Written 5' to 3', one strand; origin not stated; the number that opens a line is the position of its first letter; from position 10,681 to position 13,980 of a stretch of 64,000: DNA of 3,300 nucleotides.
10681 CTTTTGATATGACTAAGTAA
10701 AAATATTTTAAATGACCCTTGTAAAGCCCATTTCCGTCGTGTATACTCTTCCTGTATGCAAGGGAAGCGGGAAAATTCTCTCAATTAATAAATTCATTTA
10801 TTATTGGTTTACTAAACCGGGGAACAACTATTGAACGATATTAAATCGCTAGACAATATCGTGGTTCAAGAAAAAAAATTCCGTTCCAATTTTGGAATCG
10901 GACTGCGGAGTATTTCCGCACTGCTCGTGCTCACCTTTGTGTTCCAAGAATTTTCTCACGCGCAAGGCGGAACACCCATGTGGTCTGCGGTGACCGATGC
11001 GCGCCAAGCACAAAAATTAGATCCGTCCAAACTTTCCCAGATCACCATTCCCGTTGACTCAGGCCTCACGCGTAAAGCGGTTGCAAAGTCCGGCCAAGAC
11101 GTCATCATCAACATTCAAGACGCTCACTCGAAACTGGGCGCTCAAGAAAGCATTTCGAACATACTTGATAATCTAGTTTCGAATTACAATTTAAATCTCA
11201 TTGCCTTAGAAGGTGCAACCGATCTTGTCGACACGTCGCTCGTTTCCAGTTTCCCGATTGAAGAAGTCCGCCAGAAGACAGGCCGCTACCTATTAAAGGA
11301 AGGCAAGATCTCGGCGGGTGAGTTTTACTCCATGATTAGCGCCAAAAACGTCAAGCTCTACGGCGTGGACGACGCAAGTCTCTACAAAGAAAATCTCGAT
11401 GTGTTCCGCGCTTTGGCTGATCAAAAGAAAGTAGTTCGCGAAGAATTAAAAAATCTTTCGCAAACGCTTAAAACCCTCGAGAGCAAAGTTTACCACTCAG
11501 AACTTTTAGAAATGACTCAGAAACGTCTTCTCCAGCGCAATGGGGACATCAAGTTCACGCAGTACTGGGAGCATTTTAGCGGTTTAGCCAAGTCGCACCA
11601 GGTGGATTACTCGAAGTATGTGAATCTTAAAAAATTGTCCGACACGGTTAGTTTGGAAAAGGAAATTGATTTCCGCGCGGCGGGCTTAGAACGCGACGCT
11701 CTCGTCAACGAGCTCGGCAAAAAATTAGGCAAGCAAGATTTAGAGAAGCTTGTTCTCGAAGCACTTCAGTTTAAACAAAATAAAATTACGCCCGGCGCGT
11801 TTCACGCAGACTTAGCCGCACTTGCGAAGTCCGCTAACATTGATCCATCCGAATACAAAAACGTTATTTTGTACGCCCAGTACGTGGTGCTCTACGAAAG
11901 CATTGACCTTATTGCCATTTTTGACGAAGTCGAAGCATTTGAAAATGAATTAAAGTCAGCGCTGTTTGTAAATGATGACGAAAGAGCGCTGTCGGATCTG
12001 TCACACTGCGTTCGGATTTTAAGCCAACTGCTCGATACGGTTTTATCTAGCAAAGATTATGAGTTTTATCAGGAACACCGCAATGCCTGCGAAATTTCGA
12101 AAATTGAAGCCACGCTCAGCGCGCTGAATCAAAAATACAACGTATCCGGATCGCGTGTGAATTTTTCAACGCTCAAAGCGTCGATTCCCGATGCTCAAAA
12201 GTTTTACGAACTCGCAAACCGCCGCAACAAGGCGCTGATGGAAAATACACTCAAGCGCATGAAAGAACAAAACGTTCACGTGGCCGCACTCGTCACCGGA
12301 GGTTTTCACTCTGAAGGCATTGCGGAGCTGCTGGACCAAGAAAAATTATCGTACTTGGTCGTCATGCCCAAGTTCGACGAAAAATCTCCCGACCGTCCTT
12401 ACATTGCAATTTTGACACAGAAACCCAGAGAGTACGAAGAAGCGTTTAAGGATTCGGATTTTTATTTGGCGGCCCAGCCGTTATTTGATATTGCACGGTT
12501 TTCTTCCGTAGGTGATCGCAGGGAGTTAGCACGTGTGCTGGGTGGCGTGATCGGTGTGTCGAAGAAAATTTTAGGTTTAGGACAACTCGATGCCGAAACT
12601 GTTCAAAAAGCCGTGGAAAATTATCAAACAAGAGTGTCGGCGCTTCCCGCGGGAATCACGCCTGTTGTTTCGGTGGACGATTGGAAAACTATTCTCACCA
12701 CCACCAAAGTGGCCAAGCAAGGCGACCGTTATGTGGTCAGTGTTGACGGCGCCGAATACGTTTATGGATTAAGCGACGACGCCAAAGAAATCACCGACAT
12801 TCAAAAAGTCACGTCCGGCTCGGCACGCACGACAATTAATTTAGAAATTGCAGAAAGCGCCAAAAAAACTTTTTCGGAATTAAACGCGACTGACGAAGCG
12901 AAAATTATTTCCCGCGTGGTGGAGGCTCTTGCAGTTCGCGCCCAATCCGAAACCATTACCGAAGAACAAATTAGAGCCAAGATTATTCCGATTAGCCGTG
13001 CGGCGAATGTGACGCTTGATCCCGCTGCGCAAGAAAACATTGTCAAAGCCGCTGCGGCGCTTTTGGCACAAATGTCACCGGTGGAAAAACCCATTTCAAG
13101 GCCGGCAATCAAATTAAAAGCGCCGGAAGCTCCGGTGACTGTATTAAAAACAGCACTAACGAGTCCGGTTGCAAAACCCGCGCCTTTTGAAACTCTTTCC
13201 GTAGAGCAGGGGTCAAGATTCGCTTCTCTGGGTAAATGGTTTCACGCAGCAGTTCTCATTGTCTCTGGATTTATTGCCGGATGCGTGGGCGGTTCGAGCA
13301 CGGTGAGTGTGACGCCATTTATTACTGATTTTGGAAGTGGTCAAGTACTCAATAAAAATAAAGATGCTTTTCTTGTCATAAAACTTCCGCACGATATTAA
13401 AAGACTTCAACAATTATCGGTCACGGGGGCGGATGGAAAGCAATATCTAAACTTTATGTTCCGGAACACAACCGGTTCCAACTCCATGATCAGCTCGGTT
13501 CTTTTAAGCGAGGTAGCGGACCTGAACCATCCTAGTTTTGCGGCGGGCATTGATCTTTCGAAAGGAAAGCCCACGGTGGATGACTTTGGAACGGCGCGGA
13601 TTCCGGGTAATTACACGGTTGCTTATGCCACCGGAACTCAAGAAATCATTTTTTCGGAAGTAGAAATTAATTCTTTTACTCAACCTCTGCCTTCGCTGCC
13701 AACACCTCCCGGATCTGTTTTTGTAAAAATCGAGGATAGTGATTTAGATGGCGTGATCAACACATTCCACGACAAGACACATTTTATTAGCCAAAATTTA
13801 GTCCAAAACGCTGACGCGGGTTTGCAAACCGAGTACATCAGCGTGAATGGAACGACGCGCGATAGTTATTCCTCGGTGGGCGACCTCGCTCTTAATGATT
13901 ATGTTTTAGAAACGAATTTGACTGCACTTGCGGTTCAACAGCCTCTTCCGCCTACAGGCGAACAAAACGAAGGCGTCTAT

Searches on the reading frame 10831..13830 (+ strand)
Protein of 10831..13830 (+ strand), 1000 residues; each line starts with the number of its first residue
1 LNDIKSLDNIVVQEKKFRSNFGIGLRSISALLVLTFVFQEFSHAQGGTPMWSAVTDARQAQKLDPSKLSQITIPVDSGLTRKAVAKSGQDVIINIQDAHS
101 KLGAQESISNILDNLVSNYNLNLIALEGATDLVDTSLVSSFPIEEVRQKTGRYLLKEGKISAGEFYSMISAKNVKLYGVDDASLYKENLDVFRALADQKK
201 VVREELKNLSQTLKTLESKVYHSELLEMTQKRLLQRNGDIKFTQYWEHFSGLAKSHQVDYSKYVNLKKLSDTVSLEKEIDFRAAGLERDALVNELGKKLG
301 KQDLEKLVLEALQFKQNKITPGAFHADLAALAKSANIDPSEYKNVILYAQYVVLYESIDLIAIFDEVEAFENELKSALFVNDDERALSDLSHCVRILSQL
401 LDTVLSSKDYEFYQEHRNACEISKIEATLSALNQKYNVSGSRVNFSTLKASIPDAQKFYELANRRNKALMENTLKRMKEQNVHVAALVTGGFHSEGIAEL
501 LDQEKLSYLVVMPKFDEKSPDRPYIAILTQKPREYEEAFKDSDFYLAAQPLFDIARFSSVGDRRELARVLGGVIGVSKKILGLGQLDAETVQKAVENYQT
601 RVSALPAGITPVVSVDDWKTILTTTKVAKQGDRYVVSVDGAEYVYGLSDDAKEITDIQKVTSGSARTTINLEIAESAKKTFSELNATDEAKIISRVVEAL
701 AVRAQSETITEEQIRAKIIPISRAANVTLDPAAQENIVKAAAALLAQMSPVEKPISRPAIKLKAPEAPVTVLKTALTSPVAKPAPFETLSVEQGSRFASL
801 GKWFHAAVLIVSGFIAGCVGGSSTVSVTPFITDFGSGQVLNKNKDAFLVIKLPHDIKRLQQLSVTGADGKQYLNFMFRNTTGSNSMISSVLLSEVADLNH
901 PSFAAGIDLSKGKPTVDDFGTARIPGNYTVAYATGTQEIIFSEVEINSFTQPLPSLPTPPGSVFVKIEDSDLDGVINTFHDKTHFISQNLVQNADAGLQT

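Call 83: search_protein_families(library=pfam, proteins=[window:10831-13830:+], max_evalue=0.05)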
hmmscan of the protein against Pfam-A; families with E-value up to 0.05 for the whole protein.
window:10831-13830:+ (1000 aa): 1 family
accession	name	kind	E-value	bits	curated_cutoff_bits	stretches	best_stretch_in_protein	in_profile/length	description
PF06207.16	DUF1002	-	0.0046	17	26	0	841-893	6-58/220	Protein of unknown function (DUF1002)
